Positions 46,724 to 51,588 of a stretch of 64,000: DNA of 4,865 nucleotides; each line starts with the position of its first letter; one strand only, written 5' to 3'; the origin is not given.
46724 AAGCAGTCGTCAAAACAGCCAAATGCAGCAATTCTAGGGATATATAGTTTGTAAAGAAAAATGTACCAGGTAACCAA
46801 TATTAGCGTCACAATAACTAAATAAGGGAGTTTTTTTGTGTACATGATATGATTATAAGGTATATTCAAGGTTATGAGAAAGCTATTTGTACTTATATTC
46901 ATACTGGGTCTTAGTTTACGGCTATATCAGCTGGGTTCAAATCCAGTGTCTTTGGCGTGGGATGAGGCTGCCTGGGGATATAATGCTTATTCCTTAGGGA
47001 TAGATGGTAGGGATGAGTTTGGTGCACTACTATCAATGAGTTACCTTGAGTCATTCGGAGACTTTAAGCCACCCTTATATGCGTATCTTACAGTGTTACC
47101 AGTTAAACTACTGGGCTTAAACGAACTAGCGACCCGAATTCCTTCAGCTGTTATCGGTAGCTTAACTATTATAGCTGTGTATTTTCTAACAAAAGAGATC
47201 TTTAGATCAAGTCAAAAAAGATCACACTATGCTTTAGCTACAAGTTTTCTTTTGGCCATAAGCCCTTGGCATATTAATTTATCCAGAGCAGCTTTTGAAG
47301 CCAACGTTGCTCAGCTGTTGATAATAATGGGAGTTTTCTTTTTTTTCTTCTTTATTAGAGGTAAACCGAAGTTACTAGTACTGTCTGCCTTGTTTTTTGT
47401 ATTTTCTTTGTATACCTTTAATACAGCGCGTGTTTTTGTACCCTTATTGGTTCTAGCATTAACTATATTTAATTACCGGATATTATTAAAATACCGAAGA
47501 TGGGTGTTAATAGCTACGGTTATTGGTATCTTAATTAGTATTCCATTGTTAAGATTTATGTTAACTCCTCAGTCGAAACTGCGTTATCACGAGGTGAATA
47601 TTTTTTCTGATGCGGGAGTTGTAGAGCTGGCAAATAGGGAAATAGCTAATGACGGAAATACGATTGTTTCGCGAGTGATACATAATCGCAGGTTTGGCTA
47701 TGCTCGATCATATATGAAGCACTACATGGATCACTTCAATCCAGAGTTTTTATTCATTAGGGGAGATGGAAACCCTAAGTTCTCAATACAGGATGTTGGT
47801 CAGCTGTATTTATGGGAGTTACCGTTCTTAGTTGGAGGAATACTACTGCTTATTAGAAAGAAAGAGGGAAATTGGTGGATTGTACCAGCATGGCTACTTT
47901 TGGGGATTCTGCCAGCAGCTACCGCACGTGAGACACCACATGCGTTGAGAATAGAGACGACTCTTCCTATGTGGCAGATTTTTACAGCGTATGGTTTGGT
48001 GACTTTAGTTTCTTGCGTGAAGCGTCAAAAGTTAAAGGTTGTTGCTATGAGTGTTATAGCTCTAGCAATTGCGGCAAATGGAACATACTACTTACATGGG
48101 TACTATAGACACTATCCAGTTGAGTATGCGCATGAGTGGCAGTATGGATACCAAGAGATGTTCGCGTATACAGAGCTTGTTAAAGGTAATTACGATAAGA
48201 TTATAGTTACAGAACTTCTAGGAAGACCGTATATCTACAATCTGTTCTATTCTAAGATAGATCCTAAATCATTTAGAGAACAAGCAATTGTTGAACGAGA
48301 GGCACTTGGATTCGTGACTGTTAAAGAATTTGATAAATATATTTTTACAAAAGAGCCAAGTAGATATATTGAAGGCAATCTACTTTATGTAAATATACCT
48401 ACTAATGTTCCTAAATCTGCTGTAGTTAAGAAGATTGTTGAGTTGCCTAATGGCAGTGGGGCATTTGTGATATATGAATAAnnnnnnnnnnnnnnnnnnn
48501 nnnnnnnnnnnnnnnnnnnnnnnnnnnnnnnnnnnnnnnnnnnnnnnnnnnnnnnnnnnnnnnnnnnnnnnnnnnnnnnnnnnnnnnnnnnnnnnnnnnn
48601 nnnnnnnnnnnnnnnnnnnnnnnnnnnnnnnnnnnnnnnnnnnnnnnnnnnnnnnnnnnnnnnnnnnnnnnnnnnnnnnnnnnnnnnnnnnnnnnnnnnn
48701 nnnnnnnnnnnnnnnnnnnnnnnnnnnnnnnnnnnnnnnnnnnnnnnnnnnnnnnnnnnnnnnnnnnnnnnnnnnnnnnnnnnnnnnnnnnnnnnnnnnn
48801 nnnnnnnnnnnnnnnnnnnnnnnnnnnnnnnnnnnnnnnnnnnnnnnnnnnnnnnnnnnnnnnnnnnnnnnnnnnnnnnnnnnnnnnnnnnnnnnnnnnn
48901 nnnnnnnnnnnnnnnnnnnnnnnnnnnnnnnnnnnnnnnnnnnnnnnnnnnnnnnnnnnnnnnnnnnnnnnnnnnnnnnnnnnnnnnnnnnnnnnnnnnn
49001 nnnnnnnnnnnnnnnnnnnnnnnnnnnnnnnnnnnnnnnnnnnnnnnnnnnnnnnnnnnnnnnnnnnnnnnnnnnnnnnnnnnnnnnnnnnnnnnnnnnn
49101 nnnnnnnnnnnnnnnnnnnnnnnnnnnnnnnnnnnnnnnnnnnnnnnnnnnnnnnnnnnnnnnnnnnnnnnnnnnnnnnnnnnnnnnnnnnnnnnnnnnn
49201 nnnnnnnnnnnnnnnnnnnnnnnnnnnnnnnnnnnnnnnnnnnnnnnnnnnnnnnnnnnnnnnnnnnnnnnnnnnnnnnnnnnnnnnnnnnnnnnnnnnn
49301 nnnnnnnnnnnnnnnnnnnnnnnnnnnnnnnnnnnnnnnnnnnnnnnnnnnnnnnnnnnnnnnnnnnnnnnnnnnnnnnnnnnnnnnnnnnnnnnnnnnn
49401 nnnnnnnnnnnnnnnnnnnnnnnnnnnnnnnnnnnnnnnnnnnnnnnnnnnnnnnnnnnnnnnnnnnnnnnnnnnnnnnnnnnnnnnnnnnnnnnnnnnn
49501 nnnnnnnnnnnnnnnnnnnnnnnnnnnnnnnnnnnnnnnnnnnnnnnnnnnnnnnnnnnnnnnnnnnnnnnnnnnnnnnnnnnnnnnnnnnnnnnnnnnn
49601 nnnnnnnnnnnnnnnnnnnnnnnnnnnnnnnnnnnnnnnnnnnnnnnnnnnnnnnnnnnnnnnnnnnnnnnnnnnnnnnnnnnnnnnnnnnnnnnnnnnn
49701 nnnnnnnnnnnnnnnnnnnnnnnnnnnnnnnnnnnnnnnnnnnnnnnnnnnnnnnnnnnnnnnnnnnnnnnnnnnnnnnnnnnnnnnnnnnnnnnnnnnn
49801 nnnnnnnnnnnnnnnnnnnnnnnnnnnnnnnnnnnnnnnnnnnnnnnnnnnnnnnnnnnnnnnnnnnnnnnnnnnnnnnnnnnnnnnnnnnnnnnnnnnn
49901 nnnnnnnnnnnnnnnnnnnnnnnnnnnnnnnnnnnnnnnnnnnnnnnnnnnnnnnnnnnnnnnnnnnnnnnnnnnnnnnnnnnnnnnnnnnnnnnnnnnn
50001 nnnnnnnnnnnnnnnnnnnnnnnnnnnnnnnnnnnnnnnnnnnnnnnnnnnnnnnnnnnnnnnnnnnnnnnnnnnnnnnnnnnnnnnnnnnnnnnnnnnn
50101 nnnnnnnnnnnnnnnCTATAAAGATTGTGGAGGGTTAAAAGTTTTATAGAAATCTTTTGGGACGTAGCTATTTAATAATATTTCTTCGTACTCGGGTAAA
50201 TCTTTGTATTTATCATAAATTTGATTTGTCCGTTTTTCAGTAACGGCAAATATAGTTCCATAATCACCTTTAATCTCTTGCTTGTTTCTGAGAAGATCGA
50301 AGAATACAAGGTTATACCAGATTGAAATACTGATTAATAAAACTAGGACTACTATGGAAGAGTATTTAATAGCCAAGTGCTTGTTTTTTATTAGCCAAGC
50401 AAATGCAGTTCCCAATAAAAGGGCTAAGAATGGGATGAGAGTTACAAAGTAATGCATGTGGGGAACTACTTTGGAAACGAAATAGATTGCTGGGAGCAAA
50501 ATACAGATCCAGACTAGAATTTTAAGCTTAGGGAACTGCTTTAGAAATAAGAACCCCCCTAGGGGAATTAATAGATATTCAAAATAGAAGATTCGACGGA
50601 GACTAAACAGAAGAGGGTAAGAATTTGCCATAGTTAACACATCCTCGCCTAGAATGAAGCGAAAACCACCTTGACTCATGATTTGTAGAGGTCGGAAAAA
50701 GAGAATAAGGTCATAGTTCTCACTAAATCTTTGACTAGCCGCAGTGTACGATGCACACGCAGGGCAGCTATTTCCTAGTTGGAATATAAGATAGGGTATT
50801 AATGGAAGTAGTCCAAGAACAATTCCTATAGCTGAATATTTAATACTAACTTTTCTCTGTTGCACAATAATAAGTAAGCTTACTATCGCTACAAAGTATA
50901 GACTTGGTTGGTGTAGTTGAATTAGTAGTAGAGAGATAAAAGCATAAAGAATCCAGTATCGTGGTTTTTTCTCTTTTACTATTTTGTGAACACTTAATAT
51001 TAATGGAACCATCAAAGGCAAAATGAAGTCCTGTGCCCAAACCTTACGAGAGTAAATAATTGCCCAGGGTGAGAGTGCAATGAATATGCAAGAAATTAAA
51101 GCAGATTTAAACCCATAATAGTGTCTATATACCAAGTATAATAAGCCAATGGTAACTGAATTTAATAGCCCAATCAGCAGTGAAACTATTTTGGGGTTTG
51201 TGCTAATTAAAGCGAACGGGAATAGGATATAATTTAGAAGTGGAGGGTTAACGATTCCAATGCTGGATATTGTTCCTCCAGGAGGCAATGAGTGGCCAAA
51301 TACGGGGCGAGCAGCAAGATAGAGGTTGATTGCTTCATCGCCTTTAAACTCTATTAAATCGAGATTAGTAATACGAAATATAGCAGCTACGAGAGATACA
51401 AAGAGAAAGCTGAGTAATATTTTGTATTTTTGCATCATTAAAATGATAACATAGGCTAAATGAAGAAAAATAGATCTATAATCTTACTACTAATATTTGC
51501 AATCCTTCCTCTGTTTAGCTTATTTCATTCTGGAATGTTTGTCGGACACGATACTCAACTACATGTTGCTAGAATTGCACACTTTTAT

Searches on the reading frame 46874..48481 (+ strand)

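Call 23: search_protein_families(library=pfam, proteins=[window:46874-48481:+], max_evalue=0.001)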
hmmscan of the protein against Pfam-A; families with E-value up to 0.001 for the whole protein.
window:46874-48481:+ (535 aa): 1 family
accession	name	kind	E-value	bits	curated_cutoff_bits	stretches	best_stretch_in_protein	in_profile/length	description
PF13231.12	PMT_2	-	1.1e-10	42.4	26.1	1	65-224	2-156/160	Dolichyl-phosphate-mannose-protein mannosyltransferase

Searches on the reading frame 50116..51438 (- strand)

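Call 23: search_protein_families(library=pfam, proteins=[window:50116-51438:-], max_evalue=0.001)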
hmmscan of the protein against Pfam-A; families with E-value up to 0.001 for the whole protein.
window:50116-51438:- (440 aa): 1 family
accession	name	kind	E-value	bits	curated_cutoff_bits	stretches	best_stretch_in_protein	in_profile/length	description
PF13231.12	PMT_2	-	2.5e-08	34.7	26.1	1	64-218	2-159/160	Dolichyl-phosphate-mannose-protein mannosyltransferase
